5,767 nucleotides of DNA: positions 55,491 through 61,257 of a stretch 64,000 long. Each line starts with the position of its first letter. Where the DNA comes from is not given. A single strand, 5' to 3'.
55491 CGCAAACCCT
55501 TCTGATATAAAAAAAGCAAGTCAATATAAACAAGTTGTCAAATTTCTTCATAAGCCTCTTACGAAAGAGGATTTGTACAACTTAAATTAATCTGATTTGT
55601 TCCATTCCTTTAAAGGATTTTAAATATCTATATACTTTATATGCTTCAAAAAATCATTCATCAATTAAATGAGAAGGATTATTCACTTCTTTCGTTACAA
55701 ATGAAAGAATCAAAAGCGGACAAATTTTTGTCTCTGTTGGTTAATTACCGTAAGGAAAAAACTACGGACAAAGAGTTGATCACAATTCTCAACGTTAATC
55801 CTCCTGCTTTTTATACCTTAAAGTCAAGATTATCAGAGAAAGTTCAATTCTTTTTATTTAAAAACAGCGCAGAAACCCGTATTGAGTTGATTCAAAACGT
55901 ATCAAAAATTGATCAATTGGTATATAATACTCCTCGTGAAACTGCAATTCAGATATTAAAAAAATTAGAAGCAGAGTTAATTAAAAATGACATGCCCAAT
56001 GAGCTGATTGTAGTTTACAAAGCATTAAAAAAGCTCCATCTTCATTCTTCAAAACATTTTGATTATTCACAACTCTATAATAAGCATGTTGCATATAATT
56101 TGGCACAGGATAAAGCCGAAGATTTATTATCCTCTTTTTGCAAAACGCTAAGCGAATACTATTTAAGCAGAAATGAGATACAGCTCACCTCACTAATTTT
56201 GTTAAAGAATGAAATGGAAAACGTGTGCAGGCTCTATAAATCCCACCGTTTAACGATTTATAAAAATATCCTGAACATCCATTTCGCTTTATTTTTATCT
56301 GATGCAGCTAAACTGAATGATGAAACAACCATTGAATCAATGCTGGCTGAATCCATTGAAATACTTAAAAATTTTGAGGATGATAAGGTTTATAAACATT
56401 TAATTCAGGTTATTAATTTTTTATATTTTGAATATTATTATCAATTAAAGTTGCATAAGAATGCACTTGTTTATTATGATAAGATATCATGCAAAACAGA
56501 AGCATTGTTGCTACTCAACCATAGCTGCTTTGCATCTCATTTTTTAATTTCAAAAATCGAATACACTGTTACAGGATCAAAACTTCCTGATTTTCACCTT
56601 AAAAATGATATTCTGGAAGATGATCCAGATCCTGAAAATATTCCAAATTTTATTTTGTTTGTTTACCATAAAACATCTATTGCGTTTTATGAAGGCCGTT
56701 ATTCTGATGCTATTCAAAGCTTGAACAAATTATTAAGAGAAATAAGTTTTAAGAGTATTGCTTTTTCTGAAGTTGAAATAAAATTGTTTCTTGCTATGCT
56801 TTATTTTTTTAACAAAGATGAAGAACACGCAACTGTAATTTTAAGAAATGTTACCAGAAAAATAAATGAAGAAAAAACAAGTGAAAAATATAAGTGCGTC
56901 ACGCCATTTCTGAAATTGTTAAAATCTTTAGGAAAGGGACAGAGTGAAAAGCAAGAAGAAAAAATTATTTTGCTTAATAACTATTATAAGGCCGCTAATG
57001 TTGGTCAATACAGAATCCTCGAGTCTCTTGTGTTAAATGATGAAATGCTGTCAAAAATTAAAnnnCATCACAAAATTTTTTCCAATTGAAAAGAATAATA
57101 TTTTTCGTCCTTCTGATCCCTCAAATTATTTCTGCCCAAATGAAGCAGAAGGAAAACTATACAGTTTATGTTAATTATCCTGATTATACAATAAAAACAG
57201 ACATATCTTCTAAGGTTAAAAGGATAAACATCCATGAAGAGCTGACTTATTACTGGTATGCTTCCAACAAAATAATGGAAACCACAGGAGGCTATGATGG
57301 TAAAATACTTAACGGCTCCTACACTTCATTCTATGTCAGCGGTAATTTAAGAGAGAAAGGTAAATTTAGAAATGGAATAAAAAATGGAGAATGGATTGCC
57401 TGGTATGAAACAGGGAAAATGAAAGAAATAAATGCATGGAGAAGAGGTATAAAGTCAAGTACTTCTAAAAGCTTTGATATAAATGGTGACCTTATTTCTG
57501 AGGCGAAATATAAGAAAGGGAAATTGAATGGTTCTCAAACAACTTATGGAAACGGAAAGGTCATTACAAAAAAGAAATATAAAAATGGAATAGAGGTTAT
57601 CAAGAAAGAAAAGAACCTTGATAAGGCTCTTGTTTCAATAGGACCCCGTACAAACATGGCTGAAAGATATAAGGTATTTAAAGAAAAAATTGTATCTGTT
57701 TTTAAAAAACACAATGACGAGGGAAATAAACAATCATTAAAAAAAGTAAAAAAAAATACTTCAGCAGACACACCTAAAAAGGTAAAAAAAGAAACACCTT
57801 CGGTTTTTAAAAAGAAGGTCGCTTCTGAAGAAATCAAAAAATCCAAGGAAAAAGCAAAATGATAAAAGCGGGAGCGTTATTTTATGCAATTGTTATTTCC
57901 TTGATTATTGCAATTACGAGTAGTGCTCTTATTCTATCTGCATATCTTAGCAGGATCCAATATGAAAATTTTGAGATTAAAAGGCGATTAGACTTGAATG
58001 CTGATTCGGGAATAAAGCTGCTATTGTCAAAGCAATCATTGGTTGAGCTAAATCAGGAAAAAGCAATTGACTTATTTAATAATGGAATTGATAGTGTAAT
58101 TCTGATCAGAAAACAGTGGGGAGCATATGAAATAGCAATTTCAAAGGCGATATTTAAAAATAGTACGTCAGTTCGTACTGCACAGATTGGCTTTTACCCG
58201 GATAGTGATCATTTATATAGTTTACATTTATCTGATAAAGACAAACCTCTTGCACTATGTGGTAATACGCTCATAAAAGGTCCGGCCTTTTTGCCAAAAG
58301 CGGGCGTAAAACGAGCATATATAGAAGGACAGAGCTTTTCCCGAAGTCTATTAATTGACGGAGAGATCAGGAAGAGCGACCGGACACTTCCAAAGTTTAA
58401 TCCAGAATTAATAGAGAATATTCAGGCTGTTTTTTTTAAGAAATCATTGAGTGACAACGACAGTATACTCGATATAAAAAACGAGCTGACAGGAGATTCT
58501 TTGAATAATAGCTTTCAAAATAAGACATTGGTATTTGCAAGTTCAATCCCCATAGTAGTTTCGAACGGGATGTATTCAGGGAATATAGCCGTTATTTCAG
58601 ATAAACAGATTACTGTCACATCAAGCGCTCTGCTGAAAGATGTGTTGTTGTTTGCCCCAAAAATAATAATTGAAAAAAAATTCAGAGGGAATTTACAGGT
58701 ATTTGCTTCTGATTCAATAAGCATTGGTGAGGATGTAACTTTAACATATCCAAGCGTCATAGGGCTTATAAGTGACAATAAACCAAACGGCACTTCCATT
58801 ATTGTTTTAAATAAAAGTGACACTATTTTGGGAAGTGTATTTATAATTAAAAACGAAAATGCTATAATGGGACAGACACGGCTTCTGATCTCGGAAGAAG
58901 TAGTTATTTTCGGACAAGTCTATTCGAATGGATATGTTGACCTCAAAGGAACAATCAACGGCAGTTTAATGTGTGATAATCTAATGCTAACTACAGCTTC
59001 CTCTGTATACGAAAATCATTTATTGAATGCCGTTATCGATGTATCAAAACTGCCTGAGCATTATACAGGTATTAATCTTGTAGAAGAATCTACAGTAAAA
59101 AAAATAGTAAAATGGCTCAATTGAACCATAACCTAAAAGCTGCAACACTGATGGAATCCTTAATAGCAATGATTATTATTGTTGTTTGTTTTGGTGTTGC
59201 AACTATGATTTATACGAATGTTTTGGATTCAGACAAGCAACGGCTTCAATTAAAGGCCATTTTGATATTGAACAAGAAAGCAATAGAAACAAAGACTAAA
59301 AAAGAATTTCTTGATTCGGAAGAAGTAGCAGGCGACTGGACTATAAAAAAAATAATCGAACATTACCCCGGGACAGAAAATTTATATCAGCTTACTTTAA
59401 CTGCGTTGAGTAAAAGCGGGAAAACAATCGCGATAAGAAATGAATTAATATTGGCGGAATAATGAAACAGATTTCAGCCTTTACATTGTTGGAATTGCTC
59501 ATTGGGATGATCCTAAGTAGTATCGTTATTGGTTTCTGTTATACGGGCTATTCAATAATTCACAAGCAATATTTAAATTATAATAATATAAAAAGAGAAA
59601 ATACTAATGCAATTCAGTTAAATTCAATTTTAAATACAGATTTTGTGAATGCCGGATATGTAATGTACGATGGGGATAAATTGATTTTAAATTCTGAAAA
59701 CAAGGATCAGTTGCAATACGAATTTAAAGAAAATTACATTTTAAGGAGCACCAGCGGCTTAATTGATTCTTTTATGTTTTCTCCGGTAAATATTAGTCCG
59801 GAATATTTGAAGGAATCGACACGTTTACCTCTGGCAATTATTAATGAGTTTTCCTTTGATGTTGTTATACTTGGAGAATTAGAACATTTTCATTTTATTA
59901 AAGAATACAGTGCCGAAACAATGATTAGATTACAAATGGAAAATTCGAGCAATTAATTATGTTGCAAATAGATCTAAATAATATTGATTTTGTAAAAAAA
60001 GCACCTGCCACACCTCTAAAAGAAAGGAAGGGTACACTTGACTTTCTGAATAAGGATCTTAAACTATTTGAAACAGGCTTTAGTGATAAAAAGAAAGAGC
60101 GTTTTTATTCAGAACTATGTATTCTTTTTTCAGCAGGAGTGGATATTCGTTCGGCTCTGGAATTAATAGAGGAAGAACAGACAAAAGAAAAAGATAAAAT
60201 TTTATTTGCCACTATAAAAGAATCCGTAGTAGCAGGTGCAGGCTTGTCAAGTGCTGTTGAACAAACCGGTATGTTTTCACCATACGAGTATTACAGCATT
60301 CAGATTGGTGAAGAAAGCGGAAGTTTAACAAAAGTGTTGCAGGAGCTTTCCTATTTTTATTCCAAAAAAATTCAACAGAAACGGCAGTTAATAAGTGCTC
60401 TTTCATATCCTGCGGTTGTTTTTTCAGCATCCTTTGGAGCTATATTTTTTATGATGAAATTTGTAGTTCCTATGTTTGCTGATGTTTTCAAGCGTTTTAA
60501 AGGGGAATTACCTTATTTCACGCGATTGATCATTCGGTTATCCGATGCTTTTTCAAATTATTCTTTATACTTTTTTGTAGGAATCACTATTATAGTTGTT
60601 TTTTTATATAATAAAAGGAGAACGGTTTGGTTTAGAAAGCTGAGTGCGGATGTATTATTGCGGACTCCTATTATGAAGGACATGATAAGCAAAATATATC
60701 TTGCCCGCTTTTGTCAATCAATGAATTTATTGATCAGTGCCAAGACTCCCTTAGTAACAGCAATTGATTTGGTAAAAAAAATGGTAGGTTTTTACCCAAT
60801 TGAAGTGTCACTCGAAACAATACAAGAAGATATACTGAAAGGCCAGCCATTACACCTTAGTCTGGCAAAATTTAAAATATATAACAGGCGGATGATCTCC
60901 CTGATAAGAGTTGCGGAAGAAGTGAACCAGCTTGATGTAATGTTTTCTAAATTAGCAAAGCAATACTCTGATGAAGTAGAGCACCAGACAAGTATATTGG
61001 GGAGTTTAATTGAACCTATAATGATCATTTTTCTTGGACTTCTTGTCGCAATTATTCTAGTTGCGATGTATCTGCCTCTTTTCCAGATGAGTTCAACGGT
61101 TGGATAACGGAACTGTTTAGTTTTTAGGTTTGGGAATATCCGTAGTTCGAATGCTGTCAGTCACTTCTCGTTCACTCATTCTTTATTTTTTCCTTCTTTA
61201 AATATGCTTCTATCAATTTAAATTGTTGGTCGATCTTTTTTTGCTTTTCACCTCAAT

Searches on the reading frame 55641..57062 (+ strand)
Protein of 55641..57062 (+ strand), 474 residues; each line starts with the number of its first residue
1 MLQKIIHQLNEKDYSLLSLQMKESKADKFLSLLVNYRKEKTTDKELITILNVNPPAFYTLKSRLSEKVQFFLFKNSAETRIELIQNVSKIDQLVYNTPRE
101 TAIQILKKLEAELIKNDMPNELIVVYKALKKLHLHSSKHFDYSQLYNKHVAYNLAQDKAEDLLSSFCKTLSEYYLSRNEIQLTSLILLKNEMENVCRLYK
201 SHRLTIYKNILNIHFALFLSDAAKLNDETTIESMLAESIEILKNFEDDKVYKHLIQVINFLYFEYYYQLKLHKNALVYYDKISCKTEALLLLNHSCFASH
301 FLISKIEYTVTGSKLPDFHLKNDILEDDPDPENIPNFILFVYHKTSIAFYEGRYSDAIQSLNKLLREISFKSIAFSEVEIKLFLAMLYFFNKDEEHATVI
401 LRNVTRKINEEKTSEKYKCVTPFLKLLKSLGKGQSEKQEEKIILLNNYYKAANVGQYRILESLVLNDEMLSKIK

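Call 17: search_protein_families(library=pfam, proteins=[window:55641-57062:+], max_evalue=0.1)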
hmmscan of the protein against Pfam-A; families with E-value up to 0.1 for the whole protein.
window:55641-57062:+ (474 aa): 1 family
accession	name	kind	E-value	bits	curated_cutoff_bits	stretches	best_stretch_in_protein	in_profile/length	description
PF24575.1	TPR_Slam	-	0.034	15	35.2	0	338-398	47-101/104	Surface lipoprotein assembly modifier, N-terminal TPR repeats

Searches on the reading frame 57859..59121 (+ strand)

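Call 17: search_protein_families(library=pfam, proteins=[window:57859-59121:+], max_evalue=0.1)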
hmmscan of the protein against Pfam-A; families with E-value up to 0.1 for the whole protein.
window:57859-59121:+ (421 aa): 1 family
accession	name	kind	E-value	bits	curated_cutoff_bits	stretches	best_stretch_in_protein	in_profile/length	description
PF04519.19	Bactofilin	-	0.0043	17.7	27.9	0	343-382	2-42/98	Polymer-forming cytoskeletal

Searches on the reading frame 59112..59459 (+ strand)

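Call 17: search_protein_families(library=pfam, proteins=[window:59112-59459:+], max_evalue=0.1)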
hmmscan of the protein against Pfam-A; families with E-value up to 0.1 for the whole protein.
window:59112-59459:+ (116 aa): 3 families
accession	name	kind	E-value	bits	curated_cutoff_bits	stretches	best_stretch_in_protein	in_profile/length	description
PF11773.13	ComGE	-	0.014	15.7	25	1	13-64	2-53/82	Competence system putative prepilin ComGE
PF07963.17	N_methyl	-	0.057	13.5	21.2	0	12-30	8-26/27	Prokaryotic N-terminal methylation motif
PF01210.29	NAD_Gly3P_dh_N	-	0.079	13.4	23.1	1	3-66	52-114/158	NAD-dependent glycerol-3-phosphate dehydrogenase N-terminus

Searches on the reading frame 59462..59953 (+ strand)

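Call 17: search_protein_families(library=pfam, proteins=[window:59462-59953:+], max_evalue=0.1)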
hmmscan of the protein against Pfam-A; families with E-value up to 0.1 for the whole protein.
window:59462-59953:+ (164 aa): 2 families
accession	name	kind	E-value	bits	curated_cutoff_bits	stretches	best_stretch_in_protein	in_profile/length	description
PF07963.17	N_methyl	-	2e-05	24.4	21.2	1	1-25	1-25/27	Prokaryotic N-terminal methylation motif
PF15980.10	ComGF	-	0.008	16.9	27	1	41-98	7-65/100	Putative Competence protein ComGF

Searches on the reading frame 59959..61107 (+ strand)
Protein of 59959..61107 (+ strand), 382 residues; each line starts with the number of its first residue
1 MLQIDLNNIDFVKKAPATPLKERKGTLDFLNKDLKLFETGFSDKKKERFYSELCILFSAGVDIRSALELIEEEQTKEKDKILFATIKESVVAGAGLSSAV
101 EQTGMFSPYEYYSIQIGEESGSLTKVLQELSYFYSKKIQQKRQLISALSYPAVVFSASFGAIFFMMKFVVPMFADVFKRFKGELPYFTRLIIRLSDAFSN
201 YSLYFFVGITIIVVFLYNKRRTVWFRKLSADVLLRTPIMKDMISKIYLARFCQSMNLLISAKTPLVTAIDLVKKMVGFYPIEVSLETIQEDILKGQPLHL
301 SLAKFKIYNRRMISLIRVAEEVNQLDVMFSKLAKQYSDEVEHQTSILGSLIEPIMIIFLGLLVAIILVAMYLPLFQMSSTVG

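Call 9: find_encoding_contigs(protein=window:59959-61107:+, flank=10000, max_places=6)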
Protein window:59959-61107:+ (382 aa): 1 contig read that carries it; 1 place shown.
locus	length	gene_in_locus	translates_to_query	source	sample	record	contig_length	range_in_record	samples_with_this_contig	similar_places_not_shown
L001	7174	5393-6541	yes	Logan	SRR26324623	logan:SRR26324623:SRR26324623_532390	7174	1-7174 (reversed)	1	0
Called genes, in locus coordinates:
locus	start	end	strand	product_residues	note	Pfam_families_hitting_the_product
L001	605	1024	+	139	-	PF00072:Response_reg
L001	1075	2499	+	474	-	-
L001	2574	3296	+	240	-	PF07661:MORN_2 (faint)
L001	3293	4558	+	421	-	-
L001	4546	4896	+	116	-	-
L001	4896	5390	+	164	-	PF07963:N_methyl (faint)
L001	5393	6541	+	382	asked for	PF00482:T2SSF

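Call 19: search_protein_families(library=pfam, proteins=[window:59959-61104:+], max_evalue=0.001)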
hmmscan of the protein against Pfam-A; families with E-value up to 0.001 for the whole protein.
window:59959-61104:+ (382 aa): 1 family
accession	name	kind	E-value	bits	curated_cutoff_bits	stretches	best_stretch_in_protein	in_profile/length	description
PF00482.28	T2SSF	-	1.1e-41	142.1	25.2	2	251-373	1-125/125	Type II secretion system (T2SS), protein F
